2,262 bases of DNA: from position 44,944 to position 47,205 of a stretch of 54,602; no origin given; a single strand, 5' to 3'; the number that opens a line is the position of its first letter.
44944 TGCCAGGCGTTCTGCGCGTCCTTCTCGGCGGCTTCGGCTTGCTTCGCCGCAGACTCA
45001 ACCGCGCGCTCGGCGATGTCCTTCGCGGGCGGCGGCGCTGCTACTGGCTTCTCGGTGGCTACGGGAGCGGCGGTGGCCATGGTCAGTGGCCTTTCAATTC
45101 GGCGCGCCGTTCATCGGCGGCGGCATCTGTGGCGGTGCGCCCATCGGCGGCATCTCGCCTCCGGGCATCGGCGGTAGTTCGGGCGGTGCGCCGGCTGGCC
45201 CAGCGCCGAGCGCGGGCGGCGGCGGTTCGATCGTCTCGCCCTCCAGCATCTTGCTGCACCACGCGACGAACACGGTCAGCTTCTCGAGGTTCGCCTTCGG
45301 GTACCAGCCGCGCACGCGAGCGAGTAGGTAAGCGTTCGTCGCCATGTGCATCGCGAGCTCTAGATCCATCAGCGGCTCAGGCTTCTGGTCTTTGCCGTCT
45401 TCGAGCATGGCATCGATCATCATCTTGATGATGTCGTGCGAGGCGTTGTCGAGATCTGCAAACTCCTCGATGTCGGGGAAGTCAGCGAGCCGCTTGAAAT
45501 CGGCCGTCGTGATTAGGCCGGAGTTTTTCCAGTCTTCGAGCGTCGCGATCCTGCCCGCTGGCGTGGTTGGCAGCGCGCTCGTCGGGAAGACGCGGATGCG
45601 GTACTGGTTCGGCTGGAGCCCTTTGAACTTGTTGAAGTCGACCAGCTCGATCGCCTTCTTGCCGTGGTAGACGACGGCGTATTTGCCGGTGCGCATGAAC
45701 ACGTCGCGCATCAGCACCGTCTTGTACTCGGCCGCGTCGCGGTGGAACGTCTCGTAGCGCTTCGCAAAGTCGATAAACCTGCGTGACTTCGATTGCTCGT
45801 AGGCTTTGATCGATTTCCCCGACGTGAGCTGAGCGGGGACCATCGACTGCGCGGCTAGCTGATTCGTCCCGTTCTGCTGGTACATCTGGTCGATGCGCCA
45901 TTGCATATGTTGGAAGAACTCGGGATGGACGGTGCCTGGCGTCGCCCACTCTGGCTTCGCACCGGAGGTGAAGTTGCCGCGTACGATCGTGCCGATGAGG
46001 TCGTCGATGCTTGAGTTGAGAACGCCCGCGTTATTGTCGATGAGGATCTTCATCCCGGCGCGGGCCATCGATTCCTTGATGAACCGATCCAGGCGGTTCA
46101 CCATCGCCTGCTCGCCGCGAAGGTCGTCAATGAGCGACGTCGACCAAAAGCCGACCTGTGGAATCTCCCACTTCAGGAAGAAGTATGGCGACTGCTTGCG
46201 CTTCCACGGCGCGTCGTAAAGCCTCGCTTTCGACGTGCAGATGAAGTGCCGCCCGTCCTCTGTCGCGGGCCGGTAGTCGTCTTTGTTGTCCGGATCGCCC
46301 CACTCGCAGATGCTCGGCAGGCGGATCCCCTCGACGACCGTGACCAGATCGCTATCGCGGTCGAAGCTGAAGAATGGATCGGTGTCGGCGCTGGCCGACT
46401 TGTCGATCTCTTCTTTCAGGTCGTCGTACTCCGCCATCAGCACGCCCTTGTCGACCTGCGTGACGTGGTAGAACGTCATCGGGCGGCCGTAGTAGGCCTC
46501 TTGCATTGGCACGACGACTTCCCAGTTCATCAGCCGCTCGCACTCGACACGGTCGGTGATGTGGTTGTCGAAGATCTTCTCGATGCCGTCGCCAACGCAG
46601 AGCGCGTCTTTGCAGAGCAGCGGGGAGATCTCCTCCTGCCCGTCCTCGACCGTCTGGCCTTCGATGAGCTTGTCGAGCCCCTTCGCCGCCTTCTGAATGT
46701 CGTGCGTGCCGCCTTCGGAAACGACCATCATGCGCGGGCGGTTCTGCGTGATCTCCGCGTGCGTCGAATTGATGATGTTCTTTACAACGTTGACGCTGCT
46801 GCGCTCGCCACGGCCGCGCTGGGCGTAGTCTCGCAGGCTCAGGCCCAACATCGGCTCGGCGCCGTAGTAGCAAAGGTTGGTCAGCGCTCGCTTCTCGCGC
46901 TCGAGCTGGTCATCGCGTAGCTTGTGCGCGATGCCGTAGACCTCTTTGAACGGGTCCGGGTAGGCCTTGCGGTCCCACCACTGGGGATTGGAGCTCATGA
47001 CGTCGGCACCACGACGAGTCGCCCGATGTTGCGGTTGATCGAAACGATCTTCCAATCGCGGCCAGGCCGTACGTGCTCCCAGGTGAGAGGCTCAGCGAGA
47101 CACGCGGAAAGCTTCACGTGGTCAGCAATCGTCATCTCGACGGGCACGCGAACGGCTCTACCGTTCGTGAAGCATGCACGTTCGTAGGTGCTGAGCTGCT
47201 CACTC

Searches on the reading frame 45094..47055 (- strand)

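Call 12: search_protein_families(library=phrogs, proteins=[window:45094-47055:-], max_evalue=0.01)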
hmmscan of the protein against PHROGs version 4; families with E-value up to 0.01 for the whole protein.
window:45094-47055:- (653 aa): 1 family
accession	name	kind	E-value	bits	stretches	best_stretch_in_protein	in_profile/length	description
phrog_156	-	head and packaging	1.3e-07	31.5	1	84-478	59-485/681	portal protein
